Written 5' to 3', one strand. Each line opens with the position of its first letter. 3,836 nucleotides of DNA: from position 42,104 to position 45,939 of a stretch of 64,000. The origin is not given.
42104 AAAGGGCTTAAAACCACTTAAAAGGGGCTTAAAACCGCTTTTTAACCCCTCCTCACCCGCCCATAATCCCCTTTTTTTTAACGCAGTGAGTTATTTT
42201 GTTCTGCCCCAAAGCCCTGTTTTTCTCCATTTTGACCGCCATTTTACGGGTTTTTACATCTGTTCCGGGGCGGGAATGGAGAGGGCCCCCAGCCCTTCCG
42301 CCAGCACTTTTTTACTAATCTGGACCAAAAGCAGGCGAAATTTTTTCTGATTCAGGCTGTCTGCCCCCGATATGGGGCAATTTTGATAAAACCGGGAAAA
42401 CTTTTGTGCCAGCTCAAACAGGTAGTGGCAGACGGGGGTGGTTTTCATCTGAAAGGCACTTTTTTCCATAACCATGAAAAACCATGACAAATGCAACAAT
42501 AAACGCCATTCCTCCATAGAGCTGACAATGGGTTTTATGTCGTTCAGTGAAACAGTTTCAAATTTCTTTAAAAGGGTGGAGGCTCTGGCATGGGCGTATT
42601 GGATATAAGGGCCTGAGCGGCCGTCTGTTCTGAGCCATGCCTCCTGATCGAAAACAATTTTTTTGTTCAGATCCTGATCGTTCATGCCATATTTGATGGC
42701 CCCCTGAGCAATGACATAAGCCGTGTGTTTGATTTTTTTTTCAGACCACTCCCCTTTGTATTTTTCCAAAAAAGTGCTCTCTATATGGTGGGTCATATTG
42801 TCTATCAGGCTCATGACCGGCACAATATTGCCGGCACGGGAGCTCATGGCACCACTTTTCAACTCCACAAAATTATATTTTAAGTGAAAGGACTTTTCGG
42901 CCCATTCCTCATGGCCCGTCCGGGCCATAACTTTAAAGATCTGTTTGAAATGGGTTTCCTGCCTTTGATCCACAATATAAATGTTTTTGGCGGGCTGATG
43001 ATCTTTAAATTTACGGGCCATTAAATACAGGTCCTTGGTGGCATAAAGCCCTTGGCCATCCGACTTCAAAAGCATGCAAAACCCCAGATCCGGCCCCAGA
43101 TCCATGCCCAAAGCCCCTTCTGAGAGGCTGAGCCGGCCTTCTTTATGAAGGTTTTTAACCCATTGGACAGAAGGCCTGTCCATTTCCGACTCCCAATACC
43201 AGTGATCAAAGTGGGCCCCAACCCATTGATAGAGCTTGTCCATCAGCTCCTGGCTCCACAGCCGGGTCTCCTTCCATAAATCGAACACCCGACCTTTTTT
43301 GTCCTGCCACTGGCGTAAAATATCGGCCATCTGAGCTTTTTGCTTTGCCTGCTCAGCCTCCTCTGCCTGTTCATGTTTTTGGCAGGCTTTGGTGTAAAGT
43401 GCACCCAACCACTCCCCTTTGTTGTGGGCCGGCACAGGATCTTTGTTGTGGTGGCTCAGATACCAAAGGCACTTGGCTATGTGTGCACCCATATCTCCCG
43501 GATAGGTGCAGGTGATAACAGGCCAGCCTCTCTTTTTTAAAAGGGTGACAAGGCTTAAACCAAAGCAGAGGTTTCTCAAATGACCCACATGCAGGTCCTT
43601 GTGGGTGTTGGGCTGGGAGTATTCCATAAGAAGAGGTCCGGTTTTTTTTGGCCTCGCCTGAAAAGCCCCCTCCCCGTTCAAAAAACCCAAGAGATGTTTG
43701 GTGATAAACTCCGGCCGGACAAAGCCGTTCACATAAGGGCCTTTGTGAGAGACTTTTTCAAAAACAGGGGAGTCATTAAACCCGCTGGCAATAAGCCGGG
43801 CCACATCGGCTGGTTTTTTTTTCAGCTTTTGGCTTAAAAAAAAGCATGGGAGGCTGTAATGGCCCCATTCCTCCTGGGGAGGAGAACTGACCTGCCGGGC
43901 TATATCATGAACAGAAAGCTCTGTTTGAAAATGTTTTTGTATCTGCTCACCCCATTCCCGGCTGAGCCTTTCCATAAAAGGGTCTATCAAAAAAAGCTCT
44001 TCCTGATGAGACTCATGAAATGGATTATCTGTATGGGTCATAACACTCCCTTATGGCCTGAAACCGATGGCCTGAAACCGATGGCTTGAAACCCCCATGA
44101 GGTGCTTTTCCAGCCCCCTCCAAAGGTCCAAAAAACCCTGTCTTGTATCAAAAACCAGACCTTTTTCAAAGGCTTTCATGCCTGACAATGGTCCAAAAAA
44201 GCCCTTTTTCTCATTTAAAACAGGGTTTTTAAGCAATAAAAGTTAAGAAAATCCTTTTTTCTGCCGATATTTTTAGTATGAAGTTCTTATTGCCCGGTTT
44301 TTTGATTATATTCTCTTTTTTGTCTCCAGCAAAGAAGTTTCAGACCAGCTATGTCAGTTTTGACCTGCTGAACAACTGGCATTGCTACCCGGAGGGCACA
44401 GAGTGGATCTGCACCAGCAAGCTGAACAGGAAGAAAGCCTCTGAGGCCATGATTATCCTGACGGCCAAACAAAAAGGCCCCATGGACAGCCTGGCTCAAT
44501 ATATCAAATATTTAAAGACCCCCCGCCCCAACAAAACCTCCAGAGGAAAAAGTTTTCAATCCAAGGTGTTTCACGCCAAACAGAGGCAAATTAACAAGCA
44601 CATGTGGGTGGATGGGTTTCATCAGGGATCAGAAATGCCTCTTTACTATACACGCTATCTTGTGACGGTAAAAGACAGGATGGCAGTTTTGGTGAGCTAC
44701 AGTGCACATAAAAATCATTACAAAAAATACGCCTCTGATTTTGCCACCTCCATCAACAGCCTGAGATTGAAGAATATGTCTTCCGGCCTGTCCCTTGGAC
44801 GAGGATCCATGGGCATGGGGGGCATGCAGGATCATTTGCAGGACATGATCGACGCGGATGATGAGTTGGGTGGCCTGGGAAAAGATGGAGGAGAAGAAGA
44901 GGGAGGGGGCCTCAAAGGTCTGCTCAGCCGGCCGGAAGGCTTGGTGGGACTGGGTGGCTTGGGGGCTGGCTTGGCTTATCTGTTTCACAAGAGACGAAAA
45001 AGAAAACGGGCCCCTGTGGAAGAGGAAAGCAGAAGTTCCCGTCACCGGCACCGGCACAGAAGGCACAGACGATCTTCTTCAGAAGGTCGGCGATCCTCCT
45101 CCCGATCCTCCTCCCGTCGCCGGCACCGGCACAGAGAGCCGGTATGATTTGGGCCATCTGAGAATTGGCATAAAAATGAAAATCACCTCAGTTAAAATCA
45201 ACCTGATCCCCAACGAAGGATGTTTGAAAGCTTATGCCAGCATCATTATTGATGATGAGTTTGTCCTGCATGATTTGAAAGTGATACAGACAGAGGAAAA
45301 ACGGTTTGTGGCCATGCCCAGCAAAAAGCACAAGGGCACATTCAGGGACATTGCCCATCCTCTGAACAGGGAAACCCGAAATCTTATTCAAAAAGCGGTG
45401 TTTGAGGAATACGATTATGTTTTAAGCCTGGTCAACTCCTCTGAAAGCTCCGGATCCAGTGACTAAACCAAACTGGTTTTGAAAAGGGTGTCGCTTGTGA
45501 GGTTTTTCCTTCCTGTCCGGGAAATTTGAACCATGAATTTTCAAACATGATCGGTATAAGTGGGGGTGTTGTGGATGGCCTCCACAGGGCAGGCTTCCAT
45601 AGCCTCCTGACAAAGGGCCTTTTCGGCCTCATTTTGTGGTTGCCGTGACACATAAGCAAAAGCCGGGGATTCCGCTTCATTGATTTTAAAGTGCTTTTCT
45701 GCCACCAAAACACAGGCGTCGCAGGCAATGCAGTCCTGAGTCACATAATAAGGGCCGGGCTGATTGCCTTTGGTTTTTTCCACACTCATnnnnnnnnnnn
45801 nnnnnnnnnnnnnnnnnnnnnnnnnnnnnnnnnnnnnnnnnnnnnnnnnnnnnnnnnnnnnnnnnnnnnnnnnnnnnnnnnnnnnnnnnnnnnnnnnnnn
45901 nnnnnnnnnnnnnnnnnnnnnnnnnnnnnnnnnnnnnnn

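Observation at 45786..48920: Single 1044-aa ORF joins an aromatic amino-acid hydroxylase-like domain, an internal signal/TM segment and an HExxH metallopeptidase-like domain; coupled to a ferredoxin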

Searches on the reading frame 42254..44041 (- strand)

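Call 55: search_protein_families(library=pfam, proteins=[window:42254-44041:-], max_evalue=0.001)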
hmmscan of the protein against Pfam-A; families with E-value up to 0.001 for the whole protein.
window:42254-44041:- (595 aa): 3 families
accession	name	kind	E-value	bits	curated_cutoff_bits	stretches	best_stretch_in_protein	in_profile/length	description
PF00750.26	tRNA-synt_1d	-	5.2e-35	121.5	23.3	1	132-461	17-340/349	tRNA synthetases class I (R), catalytic domain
PF05746.21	DALR_1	-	6.6e-26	91.1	22.3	1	480-595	1-117/117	DALR anticodon binding domain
PF03485.21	Arg_tRNA_synt_N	-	5.7e-10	40.1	21.5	1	39-107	12-84/85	Arginyl tRNA synthetase N terminal domain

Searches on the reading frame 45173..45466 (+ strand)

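Call 55: search_protein_families(library=pfam, proteins=[window:45173-45466:+], max_evalue=0.001)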
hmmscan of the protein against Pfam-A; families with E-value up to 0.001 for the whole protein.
window:45173-45466:+ (97 aa): 1 family
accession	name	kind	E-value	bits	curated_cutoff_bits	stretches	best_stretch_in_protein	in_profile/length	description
PF04026.17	SpoVG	-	1.5e-29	102.3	29.6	1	2-81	1-81/82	SpoVG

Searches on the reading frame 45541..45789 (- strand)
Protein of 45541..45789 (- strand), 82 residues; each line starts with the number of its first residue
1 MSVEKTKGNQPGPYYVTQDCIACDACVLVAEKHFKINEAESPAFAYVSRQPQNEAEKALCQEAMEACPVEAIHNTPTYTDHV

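Call 3: search_protein_families(library=pfam, proteins=[window:45541-45789:-], max_evalue=0.1)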
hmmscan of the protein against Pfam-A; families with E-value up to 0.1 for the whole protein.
window:45541-45789:- (82 aa): 7 families
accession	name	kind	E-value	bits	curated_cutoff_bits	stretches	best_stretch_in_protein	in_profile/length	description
PF13370.11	Fer4_13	-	3.4e-16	60.1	24.5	1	17-73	2-57/58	4Fe-4S single cluster domain of Ferredoxin I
PF13459.11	Fer4_15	-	2.8e-06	28.4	22.4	1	18-73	6-65/66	4Fe-4S single cluster domain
PF00037.32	Fer4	-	0.00049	20.2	21.1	0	14-29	2-17/24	4Fe-4S binding domain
PF13187.11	Fer4_9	-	0.0056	17.1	27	0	14-29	34-46/52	4Fe-4S dicluster domain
PF22117.2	Fer4_Nqo3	-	0.035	14.7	27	1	18-71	9-65/67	NADH-quinone oxidoreductase subunit 3, ferredoxin-like domain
PF14697.11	Fer4_21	-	0.046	14.3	35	0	18-73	6-58/59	4Fe-4S dicluster domain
PF12838.12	Fer4_7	-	0.067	14.1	27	0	11-28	29-46/52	4Fe-4S dicluster domain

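Call 4: search_protein_families(library=ncbifam, proteins=[window:45541-45789:-], max_evalue=0.1)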
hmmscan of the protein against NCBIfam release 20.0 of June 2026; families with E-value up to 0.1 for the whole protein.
window:45541-45789:- (82 aa): 11 families
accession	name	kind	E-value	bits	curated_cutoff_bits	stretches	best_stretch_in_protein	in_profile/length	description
TIGR01971.1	NuoI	subfamily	9e-06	25.3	113.05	1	17-78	41-104/121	NADH-quinone oxidoreductase, chain I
TIGR02494.1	PFLE_PFLC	subfamily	0.0003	20.1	174.35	1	12-73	42-98/293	glycyl-radical enzyme activating protein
NF058577.1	FdxA_fam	equivalog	0.00042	20.5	65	0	14-27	3-16/52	4Fe-4S ferredoxin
TIGR02912.1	sulfite_red_C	equivalog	0.008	15.2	324.1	1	13-73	164-219/314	sulfite reductase subunit C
NF045874.1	Vhu_polyferre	exception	0.0082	14.9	600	0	12-30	122-140/381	F420-non-reducing hydrogenase associated-polyferredoxin VhuB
NF033719.1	ind_deCO2_activ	equivalog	0.0094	15.3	425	1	9-73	41-105/302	indoleacetate decarboxylase activase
TIGR02512.1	FeFe_hydrog_A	subfamily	0.03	13.2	405.95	1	18-75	7-70/375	[FeFe] hydrogenase, group A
NF040684.1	PorD_Arch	equivalog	0.035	14.2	120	0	13-74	27-81/85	pyruvate synthase subunit PorD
NF040762.1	Hydr_FeFe_Clost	exception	0.035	12.7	900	1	18-76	144-208/572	ferredoxin hydrogenase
NF009053.0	PRK12387.1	subfamily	0.036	13.8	204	1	12-78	32-96/180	formate hydrogenlyase complex iron-sulfur subunit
NF006076.0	PRK08222.1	equivalog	0.042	13.7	270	1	4-75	24-93/181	hydrogenase 4 subunit H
